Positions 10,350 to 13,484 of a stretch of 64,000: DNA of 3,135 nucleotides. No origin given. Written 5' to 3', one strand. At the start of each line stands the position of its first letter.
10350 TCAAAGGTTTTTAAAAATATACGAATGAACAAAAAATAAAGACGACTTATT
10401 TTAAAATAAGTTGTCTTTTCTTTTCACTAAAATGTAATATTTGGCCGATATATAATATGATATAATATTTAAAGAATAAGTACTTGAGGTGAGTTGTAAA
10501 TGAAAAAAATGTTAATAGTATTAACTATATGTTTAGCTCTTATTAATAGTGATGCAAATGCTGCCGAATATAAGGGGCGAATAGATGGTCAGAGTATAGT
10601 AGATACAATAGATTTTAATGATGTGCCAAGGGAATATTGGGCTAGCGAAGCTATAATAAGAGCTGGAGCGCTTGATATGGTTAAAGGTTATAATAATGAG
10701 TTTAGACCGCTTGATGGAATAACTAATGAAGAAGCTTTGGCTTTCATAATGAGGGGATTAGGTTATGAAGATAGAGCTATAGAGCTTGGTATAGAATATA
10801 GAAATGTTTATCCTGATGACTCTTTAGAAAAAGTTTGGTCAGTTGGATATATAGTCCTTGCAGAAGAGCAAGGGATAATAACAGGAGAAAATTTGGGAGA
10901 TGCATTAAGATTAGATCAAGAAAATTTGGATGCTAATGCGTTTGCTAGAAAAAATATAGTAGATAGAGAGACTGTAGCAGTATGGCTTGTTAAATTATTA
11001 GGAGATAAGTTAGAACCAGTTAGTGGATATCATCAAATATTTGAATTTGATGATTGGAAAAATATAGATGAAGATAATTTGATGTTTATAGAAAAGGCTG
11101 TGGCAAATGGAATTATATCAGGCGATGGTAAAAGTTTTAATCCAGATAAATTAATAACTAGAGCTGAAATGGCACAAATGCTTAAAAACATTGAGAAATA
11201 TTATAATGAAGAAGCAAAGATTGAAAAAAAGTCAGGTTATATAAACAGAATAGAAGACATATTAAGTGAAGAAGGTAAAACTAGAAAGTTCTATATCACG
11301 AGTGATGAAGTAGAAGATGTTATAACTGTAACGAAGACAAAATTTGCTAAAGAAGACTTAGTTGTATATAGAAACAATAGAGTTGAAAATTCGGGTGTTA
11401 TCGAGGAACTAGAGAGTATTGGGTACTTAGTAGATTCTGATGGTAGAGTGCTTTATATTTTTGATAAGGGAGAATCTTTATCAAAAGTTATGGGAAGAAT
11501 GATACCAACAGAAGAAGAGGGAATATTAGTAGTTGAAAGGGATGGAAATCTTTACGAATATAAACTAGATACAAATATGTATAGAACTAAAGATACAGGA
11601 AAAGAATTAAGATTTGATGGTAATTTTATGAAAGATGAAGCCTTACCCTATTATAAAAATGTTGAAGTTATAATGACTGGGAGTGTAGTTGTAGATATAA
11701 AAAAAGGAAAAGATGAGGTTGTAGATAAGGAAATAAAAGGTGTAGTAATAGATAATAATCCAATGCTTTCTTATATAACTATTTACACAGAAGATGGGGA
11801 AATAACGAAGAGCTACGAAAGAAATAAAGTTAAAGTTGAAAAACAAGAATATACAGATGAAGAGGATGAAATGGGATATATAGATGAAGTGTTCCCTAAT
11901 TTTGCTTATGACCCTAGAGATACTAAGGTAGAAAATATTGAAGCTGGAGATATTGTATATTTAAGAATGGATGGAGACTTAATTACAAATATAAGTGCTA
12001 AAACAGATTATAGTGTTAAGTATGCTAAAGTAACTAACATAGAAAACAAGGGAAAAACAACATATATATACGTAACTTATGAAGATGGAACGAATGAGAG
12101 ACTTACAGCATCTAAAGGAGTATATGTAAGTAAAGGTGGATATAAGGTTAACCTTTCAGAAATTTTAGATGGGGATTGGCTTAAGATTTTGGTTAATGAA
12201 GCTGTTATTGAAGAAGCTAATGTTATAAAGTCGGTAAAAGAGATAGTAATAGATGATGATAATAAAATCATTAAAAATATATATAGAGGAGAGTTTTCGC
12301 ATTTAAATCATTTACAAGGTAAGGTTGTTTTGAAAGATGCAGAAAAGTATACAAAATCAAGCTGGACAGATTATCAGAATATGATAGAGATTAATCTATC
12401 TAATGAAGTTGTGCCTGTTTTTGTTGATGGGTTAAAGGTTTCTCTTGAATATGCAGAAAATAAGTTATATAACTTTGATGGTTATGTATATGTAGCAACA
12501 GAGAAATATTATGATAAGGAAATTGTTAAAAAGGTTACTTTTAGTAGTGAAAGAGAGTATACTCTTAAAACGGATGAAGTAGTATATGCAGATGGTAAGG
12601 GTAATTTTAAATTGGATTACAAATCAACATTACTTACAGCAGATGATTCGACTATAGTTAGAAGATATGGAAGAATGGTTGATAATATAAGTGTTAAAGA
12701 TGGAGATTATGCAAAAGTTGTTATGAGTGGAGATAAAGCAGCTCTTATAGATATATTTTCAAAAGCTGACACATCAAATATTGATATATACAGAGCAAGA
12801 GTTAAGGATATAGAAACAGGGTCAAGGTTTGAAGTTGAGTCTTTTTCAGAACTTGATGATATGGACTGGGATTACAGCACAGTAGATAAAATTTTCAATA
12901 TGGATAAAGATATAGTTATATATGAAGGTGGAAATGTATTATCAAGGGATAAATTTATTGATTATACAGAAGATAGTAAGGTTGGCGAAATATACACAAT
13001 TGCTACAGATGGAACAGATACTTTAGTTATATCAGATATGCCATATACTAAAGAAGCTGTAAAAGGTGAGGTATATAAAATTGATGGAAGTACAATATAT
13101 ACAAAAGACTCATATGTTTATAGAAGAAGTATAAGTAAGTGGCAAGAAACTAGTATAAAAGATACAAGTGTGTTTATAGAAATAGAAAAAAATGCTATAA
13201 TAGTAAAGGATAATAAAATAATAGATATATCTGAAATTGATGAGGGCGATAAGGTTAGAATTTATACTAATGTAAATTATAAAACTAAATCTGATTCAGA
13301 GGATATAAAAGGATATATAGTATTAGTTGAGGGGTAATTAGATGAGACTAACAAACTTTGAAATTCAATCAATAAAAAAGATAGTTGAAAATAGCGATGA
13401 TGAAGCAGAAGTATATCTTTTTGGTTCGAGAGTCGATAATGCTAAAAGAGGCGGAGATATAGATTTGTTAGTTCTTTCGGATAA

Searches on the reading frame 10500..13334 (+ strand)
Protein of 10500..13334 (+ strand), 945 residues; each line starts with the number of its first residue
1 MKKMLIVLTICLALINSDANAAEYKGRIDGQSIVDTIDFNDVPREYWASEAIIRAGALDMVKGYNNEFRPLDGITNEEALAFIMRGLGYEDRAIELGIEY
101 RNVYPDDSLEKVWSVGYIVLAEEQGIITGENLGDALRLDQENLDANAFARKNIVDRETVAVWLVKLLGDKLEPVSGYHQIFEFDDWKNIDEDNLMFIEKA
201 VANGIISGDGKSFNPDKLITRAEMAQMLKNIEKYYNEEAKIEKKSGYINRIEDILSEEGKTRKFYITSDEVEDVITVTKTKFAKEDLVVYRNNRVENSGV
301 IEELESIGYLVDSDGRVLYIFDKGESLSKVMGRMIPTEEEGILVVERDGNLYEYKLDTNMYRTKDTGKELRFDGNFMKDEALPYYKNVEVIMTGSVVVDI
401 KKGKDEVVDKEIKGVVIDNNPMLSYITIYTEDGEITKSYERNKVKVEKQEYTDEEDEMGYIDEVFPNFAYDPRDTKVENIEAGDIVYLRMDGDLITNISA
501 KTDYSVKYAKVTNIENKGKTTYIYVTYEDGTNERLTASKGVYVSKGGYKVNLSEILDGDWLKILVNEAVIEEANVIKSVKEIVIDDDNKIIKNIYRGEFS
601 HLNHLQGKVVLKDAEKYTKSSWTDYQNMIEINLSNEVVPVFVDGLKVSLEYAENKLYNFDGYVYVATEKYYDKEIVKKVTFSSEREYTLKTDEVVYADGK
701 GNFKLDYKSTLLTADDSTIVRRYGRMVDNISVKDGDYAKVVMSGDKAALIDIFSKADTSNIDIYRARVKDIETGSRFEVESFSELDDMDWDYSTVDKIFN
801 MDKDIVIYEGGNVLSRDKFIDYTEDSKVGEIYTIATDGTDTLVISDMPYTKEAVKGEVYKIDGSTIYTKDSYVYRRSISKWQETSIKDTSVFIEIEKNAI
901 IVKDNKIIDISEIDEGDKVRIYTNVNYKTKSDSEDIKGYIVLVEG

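Call 63: find_encoding_contigs(protein=window:10500-13334:+, flank=10000, max_places=1)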
Protein window:10500-13334:+ (945 aa): 2 contigs read that carry it; 1 place shown.
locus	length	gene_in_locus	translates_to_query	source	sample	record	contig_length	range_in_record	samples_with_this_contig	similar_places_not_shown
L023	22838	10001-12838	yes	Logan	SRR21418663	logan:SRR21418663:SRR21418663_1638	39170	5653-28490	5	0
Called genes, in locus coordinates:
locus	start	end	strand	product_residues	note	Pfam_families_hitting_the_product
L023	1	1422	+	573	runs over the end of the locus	PF02878:PGM_PMM_I, PF02879:PGM_PMM_II, PF02880:PGM_PMM_III, PF00408:PGM_PMM_IV (weak)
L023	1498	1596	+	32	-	-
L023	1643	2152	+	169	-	-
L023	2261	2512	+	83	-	PF06257:VEG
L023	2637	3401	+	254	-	PF01177:Asp_Glu_race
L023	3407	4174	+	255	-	PF06342:DUF1057 (weak), PF00561:Abhydrolase_1, PF12146:Hydrolase_4, PF12697:Abhydrolase_6, PF00561:Abhydrolase_1 (weak)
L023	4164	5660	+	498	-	PF08245:Mur_ligase_M, PF02875:Mur_ligase_C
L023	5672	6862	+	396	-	PF01820:Dala_Dala_lig_N, PF02786:CPSase_L_D2, PF07478:Dala_Dala_lig_C, PF02222:ATP-grasp (weak), PF13535:ATP-grasp_4 (faint)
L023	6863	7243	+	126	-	PF09148:DUF1934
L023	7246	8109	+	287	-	PF00483:NTP_transferase, PF12804:NTP_transf_3 (weak)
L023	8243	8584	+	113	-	-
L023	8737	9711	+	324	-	-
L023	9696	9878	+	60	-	-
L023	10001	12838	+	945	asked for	PF00395:SLH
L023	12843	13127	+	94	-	PF01909:NTP_transf_2, PF18765:Polbeta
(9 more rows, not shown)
